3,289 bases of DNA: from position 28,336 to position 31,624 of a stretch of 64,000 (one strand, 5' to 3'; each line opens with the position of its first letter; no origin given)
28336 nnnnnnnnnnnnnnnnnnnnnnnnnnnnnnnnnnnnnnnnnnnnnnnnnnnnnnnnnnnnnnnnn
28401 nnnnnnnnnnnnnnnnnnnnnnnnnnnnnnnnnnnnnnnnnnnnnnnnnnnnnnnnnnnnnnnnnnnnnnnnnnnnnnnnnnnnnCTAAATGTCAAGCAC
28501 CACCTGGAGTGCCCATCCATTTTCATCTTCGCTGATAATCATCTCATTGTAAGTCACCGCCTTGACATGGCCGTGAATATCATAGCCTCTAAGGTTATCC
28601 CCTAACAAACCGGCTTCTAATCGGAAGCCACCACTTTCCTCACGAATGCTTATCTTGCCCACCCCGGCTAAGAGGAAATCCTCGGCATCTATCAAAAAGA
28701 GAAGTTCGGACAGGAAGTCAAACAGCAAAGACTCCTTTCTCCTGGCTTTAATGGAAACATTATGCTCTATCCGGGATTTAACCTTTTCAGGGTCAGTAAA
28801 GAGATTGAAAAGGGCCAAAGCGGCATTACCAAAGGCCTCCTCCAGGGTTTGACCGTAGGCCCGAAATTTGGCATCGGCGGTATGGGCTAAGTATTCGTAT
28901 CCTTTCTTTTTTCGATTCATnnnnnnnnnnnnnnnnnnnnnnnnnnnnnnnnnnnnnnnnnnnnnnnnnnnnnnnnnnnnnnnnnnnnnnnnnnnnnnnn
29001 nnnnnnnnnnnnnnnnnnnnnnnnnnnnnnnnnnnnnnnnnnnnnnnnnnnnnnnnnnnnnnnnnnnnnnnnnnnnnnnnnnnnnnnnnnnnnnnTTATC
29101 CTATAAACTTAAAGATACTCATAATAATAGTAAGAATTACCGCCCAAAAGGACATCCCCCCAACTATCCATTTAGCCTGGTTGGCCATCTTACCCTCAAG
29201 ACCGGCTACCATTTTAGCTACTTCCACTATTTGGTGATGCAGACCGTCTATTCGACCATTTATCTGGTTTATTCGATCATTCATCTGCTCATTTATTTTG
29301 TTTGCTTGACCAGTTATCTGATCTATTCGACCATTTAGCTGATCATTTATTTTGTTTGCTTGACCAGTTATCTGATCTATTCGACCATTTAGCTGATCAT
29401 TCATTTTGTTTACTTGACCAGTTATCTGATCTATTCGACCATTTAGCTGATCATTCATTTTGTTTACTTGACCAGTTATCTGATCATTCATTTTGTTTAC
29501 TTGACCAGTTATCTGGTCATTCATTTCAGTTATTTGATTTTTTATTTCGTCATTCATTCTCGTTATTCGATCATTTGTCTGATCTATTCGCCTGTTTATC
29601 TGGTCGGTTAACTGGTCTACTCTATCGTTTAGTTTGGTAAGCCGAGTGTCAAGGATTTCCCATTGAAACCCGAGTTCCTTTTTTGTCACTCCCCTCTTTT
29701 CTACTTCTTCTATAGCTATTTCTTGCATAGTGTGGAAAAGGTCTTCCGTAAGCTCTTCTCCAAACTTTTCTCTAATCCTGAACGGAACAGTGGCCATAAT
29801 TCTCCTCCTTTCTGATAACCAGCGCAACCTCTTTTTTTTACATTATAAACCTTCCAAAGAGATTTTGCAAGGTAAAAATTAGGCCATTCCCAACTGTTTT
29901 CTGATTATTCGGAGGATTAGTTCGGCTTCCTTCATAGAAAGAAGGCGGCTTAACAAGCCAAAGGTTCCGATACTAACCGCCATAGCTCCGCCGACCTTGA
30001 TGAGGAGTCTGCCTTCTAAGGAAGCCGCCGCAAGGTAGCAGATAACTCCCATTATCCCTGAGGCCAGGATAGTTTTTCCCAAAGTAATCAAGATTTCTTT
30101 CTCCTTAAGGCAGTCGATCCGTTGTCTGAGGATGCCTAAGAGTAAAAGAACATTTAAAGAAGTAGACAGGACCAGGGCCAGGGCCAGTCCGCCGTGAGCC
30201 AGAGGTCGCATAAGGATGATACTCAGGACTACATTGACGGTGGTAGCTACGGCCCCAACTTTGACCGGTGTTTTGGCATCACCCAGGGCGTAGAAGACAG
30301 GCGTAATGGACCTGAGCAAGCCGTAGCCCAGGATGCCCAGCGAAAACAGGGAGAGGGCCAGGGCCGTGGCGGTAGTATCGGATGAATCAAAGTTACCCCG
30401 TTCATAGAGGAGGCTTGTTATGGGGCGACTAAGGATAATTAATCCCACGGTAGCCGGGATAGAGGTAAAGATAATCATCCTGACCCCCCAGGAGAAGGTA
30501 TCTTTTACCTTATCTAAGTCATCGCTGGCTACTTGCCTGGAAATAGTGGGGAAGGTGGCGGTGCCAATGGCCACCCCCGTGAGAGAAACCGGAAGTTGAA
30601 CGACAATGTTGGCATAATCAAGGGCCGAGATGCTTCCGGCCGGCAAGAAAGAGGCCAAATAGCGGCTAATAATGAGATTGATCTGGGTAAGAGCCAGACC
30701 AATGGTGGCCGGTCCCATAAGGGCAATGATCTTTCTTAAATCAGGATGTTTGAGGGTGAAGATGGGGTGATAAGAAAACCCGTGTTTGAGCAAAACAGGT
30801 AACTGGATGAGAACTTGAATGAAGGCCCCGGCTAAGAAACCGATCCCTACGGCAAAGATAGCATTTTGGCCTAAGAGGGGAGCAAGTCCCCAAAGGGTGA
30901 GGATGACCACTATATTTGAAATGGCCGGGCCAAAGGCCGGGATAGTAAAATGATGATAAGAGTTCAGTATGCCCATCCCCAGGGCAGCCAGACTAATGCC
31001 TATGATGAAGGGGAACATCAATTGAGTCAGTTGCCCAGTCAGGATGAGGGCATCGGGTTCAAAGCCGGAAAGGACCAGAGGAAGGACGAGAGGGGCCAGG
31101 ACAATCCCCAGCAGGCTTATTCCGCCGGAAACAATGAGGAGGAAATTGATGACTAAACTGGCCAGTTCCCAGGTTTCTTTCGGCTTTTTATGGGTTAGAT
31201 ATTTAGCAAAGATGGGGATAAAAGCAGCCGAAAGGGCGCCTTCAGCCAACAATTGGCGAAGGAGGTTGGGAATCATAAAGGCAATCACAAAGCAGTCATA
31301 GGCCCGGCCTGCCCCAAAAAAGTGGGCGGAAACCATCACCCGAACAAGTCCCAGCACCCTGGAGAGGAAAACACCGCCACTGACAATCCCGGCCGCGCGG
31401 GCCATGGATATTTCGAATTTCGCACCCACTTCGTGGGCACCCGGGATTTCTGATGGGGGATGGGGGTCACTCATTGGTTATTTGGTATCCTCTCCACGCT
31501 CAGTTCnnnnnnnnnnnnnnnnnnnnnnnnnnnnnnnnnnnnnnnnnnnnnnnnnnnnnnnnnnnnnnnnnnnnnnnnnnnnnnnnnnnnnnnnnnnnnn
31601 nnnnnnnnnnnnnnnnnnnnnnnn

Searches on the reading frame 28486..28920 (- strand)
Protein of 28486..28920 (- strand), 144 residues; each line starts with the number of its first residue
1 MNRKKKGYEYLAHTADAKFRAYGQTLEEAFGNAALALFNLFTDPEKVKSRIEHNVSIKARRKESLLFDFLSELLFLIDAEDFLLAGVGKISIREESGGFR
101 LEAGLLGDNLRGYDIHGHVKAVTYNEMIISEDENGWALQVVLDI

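Call 68: search_protein_families(library=pfam, proteins=[window:28486-28920:-], max_evalue=0.001)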
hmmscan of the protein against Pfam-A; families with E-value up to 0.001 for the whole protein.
window:28486-28920:- (144 aa): 1 family
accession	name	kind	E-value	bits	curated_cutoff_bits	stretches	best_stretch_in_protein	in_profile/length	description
PF01951.21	Archease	-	8.9e-40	136.6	25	1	8-144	1-136/136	Archease protein family (MTH1598/TM1083)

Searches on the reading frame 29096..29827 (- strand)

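Call 68: search_protein_families(library=pfam, proteins=[window:29096-29827:-], max_evalue=0.001)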
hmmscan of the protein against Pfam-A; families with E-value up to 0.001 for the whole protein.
window:29096-29827:- (243 aa): 30 families (the best 25 are shown)
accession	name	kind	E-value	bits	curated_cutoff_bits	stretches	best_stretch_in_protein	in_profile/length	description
PF01442.23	Apolipoprotein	-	1.2e-12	48.4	90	2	64-191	29-161/190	Apolipoprotein A1/A4/E domain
PF04513.17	Baculo_PEP_C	-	1.6e-10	41.6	38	2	135-210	32-111/140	Baculovirus polyhedron envelope protein, PEP, C terminus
PF07889.17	DUF1664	-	1.2e-08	35.5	34.6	1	143-215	43-118/124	Protein of unknown function (DUF1664)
PF07464.16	ApoLp-III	-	2.1e-08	34.9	36.3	1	109-203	37-131/146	Apolipophorin-III precursor (apoLp-III)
PF17072.10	Spike_torovirin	-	1.1e-07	30.7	35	0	57-115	894-959/1272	Torovirinae spike glycoprotein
PF18822.6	CdvA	-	6.4e-07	29.9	30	0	111-161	10-60/123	CdvA-like coiled-coil domain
PF05597.16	Phasin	-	1.5e-06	28.7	28.8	0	133-203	53-124/126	Poly(hydroxyalcanoate) granule associated protein (phasin)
PF19111.5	DUF5798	-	4.4e-06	27.3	27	0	177-218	15-56/89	Family of unknown function (DUF5798)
PF12732.12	YtxH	-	6e-06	27.1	37.5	0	65-106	29-70/71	YtxH-like protein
PF06103.16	DUF948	-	7e-06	26.6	37.2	0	158-206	25-73/89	Bacterial protein of unknown function (DUF948)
PF05873.17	Mt_ATP-synt_D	-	1.1e-05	25.7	27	0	98-146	76-124/154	ATP synthase D chain, mitochondrial (ATP5H)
PF06825.17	HSBP1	-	1.1e-05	25.6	28.6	0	59-100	7-48/51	Heat shock factor binding protein 1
PF04899.17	MbeD_MobD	-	1.9e-05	25.2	21.6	0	47-79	39-67/70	MbeD/MobD like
PF07352.17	Phage_Mu_Gam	-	2.1e-05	24.9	28.3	0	149-194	10-55/149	Bacteriophage Mu Gam like protein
PF11727.13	ISG65-75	-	2.1e-05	24.4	25.1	1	108-217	42-150/281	Invariant surface glycoprotein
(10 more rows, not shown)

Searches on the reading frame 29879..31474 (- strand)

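Call 68: search_protein_families(library=pfam, proteins=[window:29879-31474:-], max_evalue=0.001)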
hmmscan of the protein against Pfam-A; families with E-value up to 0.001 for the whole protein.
window:29879-31474:- (531 aa): 3 families
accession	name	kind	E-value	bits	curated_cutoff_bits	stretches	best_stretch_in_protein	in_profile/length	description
PF03023.19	MurJ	-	2.1e-126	422.6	27.4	1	50-485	2-435/451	Lipid II flippase MurJ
PF01554.23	MatE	-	9.5e-10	38.8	24.9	1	255-419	1-160/161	MatE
PF13440.11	Polysacc_synt_3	-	4.9e-05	23.1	23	1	273-357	202-284/293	Polysaccharide biosynthesis protein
